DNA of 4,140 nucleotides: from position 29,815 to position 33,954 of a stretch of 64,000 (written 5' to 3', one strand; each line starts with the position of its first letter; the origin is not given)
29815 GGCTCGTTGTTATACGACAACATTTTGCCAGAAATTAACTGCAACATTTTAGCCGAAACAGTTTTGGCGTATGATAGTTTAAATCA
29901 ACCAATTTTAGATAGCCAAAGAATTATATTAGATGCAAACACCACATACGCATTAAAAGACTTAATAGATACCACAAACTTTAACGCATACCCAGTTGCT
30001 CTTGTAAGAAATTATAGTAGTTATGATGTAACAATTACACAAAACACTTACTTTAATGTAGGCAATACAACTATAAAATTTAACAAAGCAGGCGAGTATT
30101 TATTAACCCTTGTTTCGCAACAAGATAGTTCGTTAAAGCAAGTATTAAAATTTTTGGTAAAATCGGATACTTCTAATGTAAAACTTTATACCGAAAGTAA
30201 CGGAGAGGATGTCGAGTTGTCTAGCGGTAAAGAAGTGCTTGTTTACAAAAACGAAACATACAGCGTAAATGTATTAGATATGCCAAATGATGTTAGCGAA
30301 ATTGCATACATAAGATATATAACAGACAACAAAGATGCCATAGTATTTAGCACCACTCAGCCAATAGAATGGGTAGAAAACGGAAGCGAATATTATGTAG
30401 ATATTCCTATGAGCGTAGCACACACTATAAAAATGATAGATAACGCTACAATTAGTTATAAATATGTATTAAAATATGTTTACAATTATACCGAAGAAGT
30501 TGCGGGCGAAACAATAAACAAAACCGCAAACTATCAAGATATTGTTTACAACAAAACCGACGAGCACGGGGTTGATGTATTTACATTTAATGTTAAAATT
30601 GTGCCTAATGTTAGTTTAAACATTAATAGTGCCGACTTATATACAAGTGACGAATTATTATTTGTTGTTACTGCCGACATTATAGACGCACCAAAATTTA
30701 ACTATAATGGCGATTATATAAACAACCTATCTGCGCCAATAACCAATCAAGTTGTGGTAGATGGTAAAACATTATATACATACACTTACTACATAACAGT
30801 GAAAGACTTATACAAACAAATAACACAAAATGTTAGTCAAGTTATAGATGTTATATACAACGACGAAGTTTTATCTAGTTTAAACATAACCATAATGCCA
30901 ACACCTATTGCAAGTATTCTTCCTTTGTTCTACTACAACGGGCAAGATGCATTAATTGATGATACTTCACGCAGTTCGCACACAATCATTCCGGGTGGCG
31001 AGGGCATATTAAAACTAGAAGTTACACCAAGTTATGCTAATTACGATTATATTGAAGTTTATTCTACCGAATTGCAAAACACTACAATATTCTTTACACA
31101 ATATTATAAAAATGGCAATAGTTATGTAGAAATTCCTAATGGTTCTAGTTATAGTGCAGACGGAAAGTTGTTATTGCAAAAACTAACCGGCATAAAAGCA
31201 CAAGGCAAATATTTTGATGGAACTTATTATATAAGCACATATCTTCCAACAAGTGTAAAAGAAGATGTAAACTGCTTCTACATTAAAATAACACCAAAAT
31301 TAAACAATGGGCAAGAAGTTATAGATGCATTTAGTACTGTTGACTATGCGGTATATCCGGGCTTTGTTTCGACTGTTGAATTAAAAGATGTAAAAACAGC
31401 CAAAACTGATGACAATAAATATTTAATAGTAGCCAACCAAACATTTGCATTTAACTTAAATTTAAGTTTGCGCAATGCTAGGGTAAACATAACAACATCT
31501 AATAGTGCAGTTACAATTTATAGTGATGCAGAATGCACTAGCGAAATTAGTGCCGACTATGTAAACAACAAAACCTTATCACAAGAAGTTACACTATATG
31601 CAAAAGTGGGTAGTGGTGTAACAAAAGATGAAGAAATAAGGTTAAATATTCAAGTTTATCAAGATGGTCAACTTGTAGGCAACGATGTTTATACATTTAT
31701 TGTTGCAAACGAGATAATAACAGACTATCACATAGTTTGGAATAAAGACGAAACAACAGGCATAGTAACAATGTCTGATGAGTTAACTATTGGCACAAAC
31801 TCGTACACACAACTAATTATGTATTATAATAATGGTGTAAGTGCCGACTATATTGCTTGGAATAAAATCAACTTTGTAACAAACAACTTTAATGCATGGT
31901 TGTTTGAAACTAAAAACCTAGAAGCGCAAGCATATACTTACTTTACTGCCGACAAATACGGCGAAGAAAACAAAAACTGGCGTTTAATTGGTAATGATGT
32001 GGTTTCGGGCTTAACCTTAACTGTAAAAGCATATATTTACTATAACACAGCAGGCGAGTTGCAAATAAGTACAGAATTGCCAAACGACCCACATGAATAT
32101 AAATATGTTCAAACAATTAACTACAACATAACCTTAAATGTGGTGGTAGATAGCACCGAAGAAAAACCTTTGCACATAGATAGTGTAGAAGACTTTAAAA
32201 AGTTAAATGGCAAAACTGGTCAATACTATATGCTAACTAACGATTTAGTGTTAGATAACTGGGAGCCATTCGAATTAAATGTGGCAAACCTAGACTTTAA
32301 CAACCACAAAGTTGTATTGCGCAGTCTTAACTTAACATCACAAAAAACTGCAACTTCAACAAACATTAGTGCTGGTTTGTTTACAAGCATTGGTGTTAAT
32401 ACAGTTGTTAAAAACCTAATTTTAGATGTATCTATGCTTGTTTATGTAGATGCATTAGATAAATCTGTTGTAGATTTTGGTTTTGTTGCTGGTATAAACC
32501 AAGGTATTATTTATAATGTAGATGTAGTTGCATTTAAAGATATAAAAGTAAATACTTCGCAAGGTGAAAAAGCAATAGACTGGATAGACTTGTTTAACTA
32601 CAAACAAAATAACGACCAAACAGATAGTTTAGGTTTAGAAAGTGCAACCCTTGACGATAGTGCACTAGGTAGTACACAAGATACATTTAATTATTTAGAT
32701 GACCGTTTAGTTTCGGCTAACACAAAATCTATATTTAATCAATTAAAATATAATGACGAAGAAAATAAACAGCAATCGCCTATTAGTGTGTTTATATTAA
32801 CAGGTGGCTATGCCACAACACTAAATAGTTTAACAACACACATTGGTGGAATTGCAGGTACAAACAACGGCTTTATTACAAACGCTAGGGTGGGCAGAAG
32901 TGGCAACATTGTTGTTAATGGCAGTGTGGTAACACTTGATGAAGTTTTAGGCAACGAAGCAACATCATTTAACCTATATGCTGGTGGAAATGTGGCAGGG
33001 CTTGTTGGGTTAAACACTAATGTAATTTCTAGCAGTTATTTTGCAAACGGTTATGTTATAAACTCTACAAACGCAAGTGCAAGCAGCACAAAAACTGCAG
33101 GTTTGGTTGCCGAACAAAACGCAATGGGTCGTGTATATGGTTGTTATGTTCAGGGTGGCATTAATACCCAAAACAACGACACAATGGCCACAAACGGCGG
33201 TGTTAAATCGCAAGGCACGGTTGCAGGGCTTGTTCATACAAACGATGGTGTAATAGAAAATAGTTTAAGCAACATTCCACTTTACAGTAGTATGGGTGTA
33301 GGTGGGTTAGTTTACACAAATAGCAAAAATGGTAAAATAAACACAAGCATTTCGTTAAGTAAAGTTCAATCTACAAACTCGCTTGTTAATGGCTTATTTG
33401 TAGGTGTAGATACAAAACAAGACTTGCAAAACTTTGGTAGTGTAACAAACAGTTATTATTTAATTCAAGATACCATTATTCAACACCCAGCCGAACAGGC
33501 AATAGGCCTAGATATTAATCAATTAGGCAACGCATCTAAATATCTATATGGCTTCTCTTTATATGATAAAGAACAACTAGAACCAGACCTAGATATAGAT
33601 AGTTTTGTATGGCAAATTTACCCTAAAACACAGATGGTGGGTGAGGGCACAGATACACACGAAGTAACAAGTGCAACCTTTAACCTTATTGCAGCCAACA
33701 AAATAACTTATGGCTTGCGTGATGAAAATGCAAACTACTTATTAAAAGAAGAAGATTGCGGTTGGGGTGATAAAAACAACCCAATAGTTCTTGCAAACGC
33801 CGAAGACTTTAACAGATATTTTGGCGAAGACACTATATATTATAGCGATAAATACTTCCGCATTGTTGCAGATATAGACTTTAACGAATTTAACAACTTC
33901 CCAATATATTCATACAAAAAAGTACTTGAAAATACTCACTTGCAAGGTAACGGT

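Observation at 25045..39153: Single 14.1-kb ORF encoding a 4702-aa lipoprotein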

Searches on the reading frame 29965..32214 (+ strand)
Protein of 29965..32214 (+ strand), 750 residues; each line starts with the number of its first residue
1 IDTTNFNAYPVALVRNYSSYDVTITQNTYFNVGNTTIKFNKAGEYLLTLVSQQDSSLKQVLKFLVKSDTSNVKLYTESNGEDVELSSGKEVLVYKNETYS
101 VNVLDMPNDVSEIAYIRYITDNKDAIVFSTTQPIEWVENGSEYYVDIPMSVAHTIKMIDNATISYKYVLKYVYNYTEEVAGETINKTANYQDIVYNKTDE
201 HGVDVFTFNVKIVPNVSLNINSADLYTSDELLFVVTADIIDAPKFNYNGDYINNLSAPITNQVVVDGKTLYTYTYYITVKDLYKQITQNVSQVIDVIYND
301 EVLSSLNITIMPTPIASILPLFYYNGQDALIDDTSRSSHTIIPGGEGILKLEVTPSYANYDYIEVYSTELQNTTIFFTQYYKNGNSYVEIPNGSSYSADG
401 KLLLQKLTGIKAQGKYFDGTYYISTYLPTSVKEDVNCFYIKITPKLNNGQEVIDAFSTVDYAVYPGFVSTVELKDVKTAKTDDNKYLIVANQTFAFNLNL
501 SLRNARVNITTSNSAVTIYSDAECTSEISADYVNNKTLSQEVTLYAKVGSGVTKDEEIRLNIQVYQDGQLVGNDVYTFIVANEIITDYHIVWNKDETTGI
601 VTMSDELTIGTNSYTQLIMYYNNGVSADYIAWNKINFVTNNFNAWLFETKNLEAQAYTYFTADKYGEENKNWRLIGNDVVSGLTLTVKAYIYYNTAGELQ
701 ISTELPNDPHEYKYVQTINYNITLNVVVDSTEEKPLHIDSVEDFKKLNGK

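Call 32: search_protein_families(library=pfam, proteins=[window:29965-32214:+], max_evalue=10)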
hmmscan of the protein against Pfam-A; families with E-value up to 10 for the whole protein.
window:29965-32214:+ (750 aa): 2 families
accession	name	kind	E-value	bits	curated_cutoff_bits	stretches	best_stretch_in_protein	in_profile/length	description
PF24660.1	PGAP1_3rd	-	0.01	16.2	27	1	489-545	78-134/135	GPI inositol-deacylase beta-sandwich domain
PF04008.19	Adenosine_kin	-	0.012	15.9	25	1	62-131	48-117/154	Adenosine specific kinase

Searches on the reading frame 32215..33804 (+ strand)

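Call 32: search_protein_families(library=pfam, proteins=[window:32215-33804:+], max_evalue=10)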
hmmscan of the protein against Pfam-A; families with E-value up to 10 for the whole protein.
window:32215-33804:+ (530 aa): 1 family
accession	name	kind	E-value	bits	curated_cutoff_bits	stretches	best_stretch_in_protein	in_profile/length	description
PF23794.1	Phage_Gp84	-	0.12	12.8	27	1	199-240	18-59/66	Mycobacterium phage Gp84-like protein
